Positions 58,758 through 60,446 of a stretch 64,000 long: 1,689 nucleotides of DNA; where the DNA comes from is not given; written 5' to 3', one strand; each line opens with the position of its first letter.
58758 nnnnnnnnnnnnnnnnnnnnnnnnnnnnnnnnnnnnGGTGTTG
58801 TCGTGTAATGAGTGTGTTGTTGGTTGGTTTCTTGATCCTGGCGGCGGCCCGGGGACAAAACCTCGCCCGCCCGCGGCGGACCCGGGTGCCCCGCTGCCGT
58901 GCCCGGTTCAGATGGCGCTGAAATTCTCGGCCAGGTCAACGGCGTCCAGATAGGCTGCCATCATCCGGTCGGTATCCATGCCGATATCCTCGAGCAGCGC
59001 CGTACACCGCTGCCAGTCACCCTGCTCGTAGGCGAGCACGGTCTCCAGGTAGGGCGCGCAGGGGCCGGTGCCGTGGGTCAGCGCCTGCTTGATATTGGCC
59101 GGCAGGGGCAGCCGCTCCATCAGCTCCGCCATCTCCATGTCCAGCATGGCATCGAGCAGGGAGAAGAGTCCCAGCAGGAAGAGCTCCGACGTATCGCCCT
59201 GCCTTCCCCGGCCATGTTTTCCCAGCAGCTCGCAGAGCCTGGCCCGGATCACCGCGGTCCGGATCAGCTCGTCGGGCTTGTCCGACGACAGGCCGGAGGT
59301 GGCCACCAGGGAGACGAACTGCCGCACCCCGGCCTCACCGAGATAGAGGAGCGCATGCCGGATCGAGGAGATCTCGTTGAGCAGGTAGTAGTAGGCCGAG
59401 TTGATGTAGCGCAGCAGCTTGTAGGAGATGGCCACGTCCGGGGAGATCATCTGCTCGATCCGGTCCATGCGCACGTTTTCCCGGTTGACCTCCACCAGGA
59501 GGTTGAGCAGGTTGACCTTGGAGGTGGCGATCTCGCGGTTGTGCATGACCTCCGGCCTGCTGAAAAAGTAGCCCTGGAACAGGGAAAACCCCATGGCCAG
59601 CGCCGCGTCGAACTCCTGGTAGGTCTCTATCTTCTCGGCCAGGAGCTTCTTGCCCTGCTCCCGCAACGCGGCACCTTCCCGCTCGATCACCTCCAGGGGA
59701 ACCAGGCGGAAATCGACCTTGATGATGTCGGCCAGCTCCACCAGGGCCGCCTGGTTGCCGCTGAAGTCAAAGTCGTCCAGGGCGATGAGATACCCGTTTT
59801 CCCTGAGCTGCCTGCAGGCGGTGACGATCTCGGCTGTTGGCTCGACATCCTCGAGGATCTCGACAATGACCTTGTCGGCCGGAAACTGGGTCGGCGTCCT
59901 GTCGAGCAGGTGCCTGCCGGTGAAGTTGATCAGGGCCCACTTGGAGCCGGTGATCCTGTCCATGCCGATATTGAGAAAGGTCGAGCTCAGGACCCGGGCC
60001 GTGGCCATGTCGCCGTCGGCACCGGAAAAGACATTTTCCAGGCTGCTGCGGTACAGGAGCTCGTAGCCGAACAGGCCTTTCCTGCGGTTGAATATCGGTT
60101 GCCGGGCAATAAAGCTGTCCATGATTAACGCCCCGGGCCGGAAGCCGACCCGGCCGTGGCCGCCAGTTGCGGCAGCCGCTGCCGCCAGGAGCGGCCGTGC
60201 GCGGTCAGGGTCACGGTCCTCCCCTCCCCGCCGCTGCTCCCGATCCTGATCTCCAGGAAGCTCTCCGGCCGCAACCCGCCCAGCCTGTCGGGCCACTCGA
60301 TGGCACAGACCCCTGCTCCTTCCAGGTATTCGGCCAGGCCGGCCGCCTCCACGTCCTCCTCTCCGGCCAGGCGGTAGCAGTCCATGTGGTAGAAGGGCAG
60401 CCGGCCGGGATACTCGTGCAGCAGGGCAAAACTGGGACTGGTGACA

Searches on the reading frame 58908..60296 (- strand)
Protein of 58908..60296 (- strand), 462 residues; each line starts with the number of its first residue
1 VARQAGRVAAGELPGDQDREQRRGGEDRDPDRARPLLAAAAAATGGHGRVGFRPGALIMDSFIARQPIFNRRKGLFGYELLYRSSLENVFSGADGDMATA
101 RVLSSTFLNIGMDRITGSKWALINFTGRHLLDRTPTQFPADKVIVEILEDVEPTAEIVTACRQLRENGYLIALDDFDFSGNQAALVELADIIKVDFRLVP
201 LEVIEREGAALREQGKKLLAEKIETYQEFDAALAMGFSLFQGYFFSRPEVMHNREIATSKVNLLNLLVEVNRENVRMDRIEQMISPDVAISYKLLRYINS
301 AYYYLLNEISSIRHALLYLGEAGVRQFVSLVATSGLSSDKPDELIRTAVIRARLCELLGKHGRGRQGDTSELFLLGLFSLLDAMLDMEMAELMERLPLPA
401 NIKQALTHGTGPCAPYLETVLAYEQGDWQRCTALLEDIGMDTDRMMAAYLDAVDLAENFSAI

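Call 50: search_protein_families(library=pfam, proteins=[window:58908-60296:-], max_evalue=0.0001)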
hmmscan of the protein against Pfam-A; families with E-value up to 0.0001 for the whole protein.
window:58908-60296:- (462 aa): 2 families
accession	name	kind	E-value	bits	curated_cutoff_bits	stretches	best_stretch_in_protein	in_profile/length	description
PF08668.18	HDOD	-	1.3e-15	57.9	22.9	1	265-379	10-128/196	HDOD domain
PF00563.25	EAL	-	7e-14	52.2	31.3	1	136-248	112-236/236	EAL domain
